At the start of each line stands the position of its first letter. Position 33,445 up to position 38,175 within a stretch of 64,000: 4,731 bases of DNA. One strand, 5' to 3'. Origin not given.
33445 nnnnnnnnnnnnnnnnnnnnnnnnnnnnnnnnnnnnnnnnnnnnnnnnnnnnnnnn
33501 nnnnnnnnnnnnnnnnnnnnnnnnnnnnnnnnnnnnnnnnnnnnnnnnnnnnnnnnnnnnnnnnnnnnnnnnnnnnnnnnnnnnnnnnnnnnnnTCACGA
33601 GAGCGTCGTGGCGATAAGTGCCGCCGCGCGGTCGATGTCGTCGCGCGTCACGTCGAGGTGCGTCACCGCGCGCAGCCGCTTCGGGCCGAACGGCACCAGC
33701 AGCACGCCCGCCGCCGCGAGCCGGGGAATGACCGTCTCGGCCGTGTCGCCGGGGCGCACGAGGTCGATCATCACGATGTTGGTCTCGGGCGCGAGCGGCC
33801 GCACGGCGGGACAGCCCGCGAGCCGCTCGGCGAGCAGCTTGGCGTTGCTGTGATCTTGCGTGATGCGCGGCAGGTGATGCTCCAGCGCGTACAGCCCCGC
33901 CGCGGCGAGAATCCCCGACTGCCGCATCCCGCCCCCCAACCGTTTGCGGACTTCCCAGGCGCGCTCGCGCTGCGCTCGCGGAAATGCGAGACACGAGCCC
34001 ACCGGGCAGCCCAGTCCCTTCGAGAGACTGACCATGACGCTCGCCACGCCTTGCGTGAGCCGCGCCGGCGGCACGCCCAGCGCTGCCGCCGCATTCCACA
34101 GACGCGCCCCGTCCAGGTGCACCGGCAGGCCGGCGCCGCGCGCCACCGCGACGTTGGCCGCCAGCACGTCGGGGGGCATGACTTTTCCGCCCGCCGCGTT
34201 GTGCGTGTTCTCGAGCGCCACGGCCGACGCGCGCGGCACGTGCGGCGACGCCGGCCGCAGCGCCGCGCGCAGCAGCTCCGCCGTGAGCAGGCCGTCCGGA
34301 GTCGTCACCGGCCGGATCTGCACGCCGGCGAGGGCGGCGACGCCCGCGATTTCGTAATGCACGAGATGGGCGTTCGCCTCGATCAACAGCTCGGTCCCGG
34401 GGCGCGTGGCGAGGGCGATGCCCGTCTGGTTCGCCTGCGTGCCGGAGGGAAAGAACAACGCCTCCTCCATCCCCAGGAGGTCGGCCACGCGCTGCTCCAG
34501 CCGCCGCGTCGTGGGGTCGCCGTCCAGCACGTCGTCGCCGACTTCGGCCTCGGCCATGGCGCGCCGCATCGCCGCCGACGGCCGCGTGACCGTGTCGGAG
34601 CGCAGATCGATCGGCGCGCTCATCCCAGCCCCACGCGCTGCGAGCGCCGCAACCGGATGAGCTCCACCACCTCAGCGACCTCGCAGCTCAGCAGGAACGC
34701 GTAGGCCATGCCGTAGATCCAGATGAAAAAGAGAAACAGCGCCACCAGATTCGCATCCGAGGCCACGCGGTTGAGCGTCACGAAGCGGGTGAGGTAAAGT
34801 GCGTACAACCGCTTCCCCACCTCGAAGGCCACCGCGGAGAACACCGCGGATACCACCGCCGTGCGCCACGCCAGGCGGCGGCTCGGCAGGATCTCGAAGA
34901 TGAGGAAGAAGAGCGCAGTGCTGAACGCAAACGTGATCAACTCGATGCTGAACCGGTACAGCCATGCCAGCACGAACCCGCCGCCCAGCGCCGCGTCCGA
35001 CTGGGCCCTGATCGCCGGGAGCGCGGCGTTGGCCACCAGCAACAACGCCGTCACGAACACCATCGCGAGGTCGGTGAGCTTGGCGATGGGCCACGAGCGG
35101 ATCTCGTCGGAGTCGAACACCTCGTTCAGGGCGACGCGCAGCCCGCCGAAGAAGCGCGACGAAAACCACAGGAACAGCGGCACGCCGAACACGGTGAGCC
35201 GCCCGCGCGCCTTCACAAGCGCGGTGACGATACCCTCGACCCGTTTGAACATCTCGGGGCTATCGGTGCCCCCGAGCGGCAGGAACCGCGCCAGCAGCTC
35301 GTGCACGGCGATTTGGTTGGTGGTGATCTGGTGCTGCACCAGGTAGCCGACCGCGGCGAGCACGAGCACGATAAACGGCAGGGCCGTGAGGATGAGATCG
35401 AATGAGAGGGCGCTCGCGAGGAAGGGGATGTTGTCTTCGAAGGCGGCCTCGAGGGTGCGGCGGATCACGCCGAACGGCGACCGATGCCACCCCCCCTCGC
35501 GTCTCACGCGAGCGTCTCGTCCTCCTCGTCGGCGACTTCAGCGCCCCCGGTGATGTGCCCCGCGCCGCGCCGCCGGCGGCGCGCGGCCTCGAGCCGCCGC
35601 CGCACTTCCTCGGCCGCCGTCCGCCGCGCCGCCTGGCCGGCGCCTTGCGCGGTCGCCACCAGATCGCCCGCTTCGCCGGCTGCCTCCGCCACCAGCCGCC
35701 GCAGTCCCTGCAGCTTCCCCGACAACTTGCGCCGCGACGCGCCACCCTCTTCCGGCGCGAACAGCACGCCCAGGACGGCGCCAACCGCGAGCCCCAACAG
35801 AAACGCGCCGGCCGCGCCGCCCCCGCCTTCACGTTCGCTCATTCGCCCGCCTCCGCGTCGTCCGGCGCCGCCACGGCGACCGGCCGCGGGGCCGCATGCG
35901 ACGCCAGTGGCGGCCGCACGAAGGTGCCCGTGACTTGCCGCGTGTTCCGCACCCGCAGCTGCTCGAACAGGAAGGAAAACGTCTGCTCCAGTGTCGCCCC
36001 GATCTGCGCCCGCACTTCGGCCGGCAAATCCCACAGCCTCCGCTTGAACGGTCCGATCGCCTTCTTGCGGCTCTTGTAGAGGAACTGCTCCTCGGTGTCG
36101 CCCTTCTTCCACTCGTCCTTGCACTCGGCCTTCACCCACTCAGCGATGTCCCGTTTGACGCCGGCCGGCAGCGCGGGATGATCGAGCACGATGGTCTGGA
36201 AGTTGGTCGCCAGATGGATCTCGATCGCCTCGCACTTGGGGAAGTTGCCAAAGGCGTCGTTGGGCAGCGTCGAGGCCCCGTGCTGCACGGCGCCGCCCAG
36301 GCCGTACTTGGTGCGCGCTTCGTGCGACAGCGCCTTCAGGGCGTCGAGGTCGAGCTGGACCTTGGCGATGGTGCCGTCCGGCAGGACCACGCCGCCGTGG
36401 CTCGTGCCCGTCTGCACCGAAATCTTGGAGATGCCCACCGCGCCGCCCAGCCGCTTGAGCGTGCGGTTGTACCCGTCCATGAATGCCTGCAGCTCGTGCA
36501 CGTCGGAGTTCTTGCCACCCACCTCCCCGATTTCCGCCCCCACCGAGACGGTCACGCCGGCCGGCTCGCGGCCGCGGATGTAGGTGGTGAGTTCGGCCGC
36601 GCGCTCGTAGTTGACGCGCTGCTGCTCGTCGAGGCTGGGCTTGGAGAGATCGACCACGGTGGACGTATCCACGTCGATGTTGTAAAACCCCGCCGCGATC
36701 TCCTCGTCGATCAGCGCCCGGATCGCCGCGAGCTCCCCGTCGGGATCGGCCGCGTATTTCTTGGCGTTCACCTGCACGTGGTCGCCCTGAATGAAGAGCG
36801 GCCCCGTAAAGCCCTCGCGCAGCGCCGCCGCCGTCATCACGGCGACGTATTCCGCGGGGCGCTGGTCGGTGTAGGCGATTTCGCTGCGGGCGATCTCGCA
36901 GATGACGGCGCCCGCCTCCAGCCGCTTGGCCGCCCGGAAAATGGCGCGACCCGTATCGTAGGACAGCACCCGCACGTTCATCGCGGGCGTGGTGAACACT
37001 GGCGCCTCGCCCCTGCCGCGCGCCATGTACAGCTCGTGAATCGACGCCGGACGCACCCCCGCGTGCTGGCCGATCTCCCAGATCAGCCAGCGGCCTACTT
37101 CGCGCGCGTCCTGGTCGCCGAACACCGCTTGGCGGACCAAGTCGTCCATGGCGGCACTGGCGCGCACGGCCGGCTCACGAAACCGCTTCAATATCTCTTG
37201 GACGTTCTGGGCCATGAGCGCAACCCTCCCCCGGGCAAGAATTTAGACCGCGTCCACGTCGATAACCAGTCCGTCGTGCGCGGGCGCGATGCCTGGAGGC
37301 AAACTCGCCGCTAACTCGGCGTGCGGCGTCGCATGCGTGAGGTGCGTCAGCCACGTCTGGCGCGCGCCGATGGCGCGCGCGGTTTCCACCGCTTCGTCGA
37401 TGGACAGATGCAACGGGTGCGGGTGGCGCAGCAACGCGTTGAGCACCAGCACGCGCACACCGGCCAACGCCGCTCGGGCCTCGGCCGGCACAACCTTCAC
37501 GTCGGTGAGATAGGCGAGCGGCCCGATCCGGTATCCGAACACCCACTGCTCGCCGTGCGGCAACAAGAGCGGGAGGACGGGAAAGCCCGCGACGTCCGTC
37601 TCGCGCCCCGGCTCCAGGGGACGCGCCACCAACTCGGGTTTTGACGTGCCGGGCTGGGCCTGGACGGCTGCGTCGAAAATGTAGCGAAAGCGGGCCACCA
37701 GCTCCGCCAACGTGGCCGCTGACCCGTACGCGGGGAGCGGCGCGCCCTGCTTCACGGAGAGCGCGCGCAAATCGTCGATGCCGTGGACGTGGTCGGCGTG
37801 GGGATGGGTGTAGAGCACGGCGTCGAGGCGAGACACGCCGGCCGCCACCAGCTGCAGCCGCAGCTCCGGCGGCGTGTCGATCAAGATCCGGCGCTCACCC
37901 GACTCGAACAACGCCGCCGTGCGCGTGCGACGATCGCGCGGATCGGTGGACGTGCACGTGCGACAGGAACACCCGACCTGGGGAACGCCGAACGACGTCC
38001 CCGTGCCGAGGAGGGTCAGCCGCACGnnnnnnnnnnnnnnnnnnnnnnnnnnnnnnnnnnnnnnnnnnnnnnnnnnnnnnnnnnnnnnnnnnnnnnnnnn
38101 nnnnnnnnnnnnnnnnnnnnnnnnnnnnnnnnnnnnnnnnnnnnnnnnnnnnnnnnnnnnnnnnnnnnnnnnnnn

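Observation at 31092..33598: An Rpn11/CSN5-like MPN+ (JAMM) domain is fused to a membrane anchor and paired with a secreted Ig-like protein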

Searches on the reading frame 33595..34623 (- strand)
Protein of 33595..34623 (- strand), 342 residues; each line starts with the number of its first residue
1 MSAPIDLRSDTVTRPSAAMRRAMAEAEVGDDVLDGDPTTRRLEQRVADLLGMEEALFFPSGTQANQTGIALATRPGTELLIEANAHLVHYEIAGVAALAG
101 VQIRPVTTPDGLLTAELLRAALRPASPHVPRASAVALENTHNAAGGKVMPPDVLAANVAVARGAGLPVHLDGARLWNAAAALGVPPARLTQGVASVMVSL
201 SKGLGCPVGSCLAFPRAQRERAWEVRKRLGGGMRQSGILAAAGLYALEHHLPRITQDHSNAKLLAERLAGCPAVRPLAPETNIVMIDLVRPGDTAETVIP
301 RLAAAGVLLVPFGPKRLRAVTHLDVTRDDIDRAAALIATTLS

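Call 6: search_protein_families(library=pfam, proteins=[window:33595-34623:-], max_evalue=1)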
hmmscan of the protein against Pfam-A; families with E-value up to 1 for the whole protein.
window:33595-34623:- (342 aa): 5 families
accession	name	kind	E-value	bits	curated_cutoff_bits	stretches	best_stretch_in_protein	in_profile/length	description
PF01212.27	Beta_elim_lyase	-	2.9e-95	319.3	27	1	6-288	1-285/288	Beta-eliminating lyase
PF00155.27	Aminotran_1_2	-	2.3e-13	50.5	19.7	1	35-335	39-359/361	Aminotransferase class I and II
PF01041.23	DegT_DnrJ_EryC1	-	4.4e-05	23.3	19.8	1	27-84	15-72/360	DegT/DnrJ/EryC1/StrS aminotransferase family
PF00202.27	Aminotran_3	-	0.00022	20.5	30.5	1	282-339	344-401/403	Aminotransferase class-III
PF01053.26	Cys_Met_Meta_PP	-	0.00053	19.1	27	1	35-86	50-101/381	Cys/Met metabolism PLP-dependent enzyme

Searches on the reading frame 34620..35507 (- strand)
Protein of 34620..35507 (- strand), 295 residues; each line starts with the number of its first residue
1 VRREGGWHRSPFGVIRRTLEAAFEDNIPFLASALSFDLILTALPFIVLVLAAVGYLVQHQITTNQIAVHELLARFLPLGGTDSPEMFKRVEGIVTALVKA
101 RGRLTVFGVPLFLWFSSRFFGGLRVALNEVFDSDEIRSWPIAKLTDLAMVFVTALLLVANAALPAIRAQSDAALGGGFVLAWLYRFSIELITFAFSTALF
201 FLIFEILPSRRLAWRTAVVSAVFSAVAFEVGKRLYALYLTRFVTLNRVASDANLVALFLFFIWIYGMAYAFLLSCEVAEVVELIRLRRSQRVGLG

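Call 6: search_protein_families(library=pfam, proteins=[window:34620-35507:-], max_evalue=1)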
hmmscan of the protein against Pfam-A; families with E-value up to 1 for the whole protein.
window:34620-35507:- (295 aa): 1 family
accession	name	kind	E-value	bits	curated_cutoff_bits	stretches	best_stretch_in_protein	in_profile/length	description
PF03631.20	Virul_fac_BrkB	-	7.3e-33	114.7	33.7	1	24-282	2-256/259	Virulence factor BrkB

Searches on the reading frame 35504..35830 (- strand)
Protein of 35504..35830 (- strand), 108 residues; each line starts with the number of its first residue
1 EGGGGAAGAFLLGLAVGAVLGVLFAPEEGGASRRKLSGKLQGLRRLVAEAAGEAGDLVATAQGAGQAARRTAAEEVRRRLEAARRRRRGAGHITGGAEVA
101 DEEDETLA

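Call 49: search_protein_families(library=pfam, proteins=[window:35504-35830:-], max_evalue=0.001)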
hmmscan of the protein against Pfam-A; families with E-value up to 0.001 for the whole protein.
window:35504-35830:- (108 aa): 1 family
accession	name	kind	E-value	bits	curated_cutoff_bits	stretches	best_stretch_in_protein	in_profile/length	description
PF12732.12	YtxH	-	7.8e-09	36.3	37.5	1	8-66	2-49/71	YtxH-like protein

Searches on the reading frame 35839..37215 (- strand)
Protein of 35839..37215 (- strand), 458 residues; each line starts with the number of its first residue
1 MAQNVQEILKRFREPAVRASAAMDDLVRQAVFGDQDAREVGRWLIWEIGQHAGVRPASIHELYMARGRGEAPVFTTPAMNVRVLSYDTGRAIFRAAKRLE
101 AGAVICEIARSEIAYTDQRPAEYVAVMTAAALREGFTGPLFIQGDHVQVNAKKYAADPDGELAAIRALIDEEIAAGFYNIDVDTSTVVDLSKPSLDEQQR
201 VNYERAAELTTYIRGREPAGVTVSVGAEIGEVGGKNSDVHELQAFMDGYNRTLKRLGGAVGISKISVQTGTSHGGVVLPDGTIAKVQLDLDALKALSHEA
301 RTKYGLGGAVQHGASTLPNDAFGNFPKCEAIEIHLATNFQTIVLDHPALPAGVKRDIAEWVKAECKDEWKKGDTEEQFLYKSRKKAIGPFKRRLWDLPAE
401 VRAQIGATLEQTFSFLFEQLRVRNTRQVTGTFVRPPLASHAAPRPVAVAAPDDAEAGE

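Call 49: search_protein_families(library=pfam, proteins=[window:35839-37215:-], max_evalue=0.001)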
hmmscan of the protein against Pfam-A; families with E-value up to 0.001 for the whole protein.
window:35839-37215:- (458 aa): 2 families
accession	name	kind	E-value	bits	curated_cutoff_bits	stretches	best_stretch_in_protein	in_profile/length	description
PF01116.26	F_bP_aldolase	-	1.3e-15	58.1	25.5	1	77-347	18-241/277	Fructose-bisphosphate aldolase class-II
PF08013.17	GatZ_KbaZ-like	-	4.2e-06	26.1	26.7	1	115-244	56-187/420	D-tagatose-1,6-bisphosphate aldolase subunit GatZ/KbaZ-like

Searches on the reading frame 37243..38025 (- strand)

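Call 49: search_protein_families(library=pfam, proteins=[window:37243-38025:-], max_evalue=0.001)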
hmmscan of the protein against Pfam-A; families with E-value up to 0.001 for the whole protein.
window:37243-38025:- (260 aa): 2 families
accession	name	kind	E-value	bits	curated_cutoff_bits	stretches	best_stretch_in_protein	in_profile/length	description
PF12706.13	Lactamase_B_2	-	2.4e-35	122.4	27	1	45-228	1-199/200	Beta-lactamase superfamily domain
PF00753.33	Lactamase_B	-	8.3e-10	39.4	22.7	1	35-194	6-162/196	Metallo-beta-lactamase superfamily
